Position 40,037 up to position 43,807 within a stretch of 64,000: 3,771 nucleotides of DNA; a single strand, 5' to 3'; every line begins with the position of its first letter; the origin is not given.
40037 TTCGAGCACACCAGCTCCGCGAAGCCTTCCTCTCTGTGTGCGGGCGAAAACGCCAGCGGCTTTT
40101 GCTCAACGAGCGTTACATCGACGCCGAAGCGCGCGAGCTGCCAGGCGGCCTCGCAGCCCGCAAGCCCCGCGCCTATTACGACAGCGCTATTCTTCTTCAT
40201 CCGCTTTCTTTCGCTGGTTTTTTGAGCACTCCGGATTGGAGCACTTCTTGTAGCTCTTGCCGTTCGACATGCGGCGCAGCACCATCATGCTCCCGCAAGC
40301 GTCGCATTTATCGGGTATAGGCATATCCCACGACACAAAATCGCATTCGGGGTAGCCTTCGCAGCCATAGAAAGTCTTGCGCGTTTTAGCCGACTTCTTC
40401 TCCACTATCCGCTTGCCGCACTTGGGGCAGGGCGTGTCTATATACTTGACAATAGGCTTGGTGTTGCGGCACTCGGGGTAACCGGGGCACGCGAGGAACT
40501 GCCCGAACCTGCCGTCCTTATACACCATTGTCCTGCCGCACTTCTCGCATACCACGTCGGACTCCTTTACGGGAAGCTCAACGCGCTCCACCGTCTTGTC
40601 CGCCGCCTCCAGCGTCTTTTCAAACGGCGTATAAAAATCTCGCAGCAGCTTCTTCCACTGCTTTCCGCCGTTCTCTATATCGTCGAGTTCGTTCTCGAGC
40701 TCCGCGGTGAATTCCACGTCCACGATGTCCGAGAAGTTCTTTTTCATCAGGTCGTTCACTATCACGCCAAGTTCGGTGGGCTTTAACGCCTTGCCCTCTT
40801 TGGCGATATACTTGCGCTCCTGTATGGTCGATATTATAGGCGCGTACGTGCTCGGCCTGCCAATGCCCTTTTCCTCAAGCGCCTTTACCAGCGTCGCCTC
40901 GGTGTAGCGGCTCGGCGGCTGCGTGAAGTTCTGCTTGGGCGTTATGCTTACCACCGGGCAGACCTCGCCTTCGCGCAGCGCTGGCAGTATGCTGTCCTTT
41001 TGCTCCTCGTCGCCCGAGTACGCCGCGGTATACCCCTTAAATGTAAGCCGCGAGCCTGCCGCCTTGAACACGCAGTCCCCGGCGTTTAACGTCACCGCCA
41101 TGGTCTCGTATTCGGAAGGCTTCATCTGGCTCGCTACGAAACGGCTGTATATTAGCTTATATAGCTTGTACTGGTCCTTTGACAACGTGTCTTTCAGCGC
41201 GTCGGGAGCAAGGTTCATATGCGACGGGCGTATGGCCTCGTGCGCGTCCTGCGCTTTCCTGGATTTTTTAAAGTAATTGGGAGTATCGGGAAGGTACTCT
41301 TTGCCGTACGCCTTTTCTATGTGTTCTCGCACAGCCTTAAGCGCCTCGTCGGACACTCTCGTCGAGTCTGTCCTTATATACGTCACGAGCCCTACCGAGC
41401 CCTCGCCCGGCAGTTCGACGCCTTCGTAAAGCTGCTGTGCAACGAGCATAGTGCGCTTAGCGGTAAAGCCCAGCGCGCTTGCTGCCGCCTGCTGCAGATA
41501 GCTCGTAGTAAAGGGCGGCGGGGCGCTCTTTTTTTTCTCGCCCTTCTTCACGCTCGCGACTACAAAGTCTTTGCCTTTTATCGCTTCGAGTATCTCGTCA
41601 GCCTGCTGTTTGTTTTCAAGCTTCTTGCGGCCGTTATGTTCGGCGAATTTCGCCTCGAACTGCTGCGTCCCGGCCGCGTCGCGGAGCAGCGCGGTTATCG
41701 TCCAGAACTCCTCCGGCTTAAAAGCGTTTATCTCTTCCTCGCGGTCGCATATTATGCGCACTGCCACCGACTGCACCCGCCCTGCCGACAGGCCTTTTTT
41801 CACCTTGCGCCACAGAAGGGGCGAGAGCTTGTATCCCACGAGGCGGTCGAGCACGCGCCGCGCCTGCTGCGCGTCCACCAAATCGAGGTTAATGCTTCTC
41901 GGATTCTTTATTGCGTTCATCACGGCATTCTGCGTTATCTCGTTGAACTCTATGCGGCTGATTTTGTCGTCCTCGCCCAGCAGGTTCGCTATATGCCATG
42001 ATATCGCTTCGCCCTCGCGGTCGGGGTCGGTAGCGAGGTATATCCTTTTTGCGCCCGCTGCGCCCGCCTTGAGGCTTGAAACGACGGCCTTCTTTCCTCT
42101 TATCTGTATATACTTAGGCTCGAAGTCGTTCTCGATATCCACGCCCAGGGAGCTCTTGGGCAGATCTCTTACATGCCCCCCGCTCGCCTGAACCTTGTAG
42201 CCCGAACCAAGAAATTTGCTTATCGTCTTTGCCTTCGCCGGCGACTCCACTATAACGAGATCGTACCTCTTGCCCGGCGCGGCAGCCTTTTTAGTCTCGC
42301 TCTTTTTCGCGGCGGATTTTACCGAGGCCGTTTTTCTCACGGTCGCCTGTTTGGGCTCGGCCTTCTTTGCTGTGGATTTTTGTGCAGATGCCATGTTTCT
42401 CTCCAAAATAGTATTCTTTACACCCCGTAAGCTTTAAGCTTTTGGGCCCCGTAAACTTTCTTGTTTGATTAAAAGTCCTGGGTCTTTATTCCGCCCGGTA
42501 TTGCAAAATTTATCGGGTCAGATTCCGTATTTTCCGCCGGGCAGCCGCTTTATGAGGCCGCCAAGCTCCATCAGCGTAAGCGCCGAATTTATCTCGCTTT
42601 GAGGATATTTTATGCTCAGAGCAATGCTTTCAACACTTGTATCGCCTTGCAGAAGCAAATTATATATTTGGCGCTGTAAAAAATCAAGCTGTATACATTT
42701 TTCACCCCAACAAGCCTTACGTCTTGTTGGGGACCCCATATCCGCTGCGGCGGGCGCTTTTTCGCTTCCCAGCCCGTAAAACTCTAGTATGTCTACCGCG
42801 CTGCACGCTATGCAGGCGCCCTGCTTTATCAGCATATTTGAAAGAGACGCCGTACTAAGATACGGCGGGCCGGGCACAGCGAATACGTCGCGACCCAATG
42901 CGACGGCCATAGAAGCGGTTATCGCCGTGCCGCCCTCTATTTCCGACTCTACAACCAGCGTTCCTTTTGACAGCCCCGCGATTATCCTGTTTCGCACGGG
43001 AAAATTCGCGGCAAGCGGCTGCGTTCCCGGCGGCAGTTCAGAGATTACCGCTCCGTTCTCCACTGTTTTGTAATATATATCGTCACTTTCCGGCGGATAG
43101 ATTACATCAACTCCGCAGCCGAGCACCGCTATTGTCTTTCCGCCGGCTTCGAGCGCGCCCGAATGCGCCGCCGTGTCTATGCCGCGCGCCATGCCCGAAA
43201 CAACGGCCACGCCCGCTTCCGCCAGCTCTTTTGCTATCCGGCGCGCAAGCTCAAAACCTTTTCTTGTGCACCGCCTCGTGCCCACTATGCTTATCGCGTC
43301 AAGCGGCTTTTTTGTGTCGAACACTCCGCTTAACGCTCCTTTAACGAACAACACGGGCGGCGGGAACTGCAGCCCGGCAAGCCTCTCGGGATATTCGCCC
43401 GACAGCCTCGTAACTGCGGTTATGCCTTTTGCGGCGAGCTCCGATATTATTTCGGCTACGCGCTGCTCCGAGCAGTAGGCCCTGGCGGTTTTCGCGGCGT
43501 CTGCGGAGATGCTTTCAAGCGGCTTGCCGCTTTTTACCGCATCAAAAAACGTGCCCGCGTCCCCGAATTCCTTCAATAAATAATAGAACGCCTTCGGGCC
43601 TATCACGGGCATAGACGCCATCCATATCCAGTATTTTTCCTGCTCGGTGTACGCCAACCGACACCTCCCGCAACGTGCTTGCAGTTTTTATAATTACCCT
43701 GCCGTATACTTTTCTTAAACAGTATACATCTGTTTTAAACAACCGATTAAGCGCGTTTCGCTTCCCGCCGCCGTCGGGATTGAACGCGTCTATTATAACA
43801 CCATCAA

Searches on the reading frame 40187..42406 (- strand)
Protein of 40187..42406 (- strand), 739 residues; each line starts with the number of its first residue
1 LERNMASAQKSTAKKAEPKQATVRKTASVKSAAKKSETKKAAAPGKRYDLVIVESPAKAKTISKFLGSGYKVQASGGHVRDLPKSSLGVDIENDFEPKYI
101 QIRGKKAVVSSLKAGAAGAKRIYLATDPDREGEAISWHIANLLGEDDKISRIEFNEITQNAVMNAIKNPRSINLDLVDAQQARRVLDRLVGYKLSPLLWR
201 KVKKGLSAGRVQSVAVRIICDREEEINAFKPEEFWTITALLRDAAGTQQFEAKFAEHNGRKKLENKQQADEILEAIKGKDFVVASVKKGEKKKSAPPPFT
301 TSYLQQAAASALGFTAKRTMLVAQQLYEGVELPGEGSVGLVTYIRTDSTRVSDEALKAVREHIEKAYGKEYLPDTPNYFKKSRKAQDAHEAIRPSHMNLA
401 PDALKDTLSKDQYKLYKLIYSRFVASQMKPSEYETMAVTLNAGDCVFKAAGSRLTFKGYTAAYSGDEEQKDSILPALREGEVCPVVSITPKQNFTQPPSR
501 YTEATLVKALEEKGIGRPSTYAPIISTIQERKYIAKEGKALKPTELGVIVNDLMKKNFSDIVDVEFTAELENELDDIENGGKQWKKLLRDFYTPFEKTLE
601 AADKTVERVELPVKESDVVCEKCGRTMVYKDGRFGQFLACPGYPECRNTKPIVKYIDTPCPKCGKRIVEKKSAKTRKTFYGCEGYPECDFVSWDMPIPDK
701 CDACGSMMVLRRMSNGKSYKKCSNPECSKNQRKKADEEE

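Call 20: search_protein_families(library=ncbifam, proteins=[window:40187-42406:-], max_evalue=0.00001)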
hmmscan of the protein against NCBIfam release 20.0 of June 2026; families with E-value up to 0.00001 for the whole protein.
window:40187-42406:- (739 aa): 12 families
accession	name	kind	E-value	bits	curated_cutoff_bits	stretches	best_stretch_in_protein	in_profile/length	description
TIGR01051.1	topA_bact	equivalog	2.9e-246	819.4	456.4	1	50-652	1-631/632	type I DNA topoisomerase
NF004966.0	PRK06319.1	equivalog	1.4e-205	685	868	2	49-605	4-583/862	DNA topoisomerase I/SWI domain fusion protein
NF006451.0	PRK08780.1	equivalog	3.9e-201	670.6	1265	1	49-639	4-613/824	DNA topoisomerase I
TIGR01054.1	rgy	equivalog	1.2e-96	324.5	471.7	1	101-593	701-1167/1172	reverse gyrase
TIGR01057.1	topA_arch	equivalog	1.2e-92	311.1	458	1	95-646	67-618/618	DNA topoisomerase I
NF005555.0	PRK07220.1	equivalog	4.6e-90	303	635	1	101-654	80-627/740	DNA topoisomerase I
NF005829.0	PRK07726.1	subfamily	4e-82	276.9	597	1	113-674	87-665/669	DNA topoisomerase 3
NF004438.0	PRK05776.1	equivalog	2.1e-80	270.7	793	1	76-627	57-613/677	DNA topoisomerase I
NF011532.0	PRK14973.1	equivalog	5.5e-78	262.7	930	1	100-648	78-619/936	DNA topoisomerase I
TIGR01056.1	topB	subfamily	1.9e-71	241.5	515.75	1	120-652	98-646/706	DNA topoisomerase III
NF006032.0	PRK08173.1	equivalog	1.8e-50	171.5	1058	1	122-600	100-606/863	DNA topoisomerase III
NF011313.0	PRK14724.1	equivalog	6.2e-32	110.3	1088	1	122-625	104-652/988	DNA topoisomerase III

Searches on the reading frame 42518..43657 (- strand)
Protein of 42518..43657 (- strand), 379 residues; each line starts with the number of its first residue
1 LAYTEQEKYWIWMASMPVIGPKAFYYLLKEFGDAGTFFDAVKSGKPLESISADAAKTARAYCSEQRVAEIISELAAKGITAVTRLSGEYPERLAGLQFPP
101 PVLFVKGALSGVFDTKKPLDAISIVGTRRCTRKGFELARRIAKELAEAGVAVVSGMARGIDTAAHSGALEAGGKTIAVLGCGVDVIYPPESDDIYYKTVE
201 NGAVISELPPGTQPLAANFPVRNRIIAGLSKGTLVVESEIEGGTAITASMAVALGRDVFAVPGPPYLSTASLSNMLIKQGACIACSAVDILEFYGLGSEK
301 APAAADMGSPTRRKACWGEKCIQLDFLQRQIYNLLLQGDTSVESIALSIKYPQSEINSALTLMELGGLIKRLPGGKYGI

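Call 20: search_protein_families(library=ncbifam, proteins=[window:42518-43657:-], max_evalue=0.00001)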
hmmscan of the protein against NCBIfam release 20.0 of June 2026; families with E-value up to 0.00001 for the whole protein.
window:42518-43657:- (379 aa): 3 families
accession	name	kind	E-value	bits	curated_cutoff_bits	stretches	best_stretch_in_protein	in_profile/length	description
TIGR00732.1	dprA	equivalog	1.9e-60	203.8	191.15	1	76-293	6-219/220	DNA-processing protein DprA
NF008007.0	PRK10736.1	equivalog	2.6e-56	191.4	495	1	63-375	56-357/374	DNA-protecting protein DprA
TIGR00725.1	TIGR00725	hypoth_equivalog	7.4e-08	32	106.9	1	121-179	3-61/159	TIGR00725 family protein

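Call 72: search_solved_structures(query=window:42518-43657:-, show_alignments=2, max_evalue=1e-10)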
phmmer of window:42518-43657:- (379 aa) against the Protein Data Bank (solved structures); distinct sequences matched with E-value up to 1e-10: 7.
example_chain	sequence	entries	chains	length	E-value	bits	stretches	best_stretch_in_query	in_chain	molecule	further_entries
3maj_A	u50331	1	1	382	9.1e-45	156.6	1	9-294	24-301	DNA processing chain A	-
3uqz_A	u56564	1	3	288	9.9e-41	143.3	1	85-292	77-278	DNA processing protein DprA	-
8zva_A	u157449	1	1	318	3e-22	82.5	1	78-259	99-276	DNA processing protein DprA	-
9vzo_A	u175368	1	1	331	3.3e-22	82.4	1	78-259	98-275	DprA-like antitoxin protein ShosA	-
5mll_A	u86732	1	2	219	5.7e-20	75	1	94-281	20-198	DNA processing chain A (DprA)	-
4ljr_A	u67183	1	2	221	6e-20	74.9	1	94-281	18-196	DNA processing chain A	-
4ljk_A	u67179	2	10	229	6.6e-20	74.8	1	94-281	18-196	DNA processing chain A (DprA)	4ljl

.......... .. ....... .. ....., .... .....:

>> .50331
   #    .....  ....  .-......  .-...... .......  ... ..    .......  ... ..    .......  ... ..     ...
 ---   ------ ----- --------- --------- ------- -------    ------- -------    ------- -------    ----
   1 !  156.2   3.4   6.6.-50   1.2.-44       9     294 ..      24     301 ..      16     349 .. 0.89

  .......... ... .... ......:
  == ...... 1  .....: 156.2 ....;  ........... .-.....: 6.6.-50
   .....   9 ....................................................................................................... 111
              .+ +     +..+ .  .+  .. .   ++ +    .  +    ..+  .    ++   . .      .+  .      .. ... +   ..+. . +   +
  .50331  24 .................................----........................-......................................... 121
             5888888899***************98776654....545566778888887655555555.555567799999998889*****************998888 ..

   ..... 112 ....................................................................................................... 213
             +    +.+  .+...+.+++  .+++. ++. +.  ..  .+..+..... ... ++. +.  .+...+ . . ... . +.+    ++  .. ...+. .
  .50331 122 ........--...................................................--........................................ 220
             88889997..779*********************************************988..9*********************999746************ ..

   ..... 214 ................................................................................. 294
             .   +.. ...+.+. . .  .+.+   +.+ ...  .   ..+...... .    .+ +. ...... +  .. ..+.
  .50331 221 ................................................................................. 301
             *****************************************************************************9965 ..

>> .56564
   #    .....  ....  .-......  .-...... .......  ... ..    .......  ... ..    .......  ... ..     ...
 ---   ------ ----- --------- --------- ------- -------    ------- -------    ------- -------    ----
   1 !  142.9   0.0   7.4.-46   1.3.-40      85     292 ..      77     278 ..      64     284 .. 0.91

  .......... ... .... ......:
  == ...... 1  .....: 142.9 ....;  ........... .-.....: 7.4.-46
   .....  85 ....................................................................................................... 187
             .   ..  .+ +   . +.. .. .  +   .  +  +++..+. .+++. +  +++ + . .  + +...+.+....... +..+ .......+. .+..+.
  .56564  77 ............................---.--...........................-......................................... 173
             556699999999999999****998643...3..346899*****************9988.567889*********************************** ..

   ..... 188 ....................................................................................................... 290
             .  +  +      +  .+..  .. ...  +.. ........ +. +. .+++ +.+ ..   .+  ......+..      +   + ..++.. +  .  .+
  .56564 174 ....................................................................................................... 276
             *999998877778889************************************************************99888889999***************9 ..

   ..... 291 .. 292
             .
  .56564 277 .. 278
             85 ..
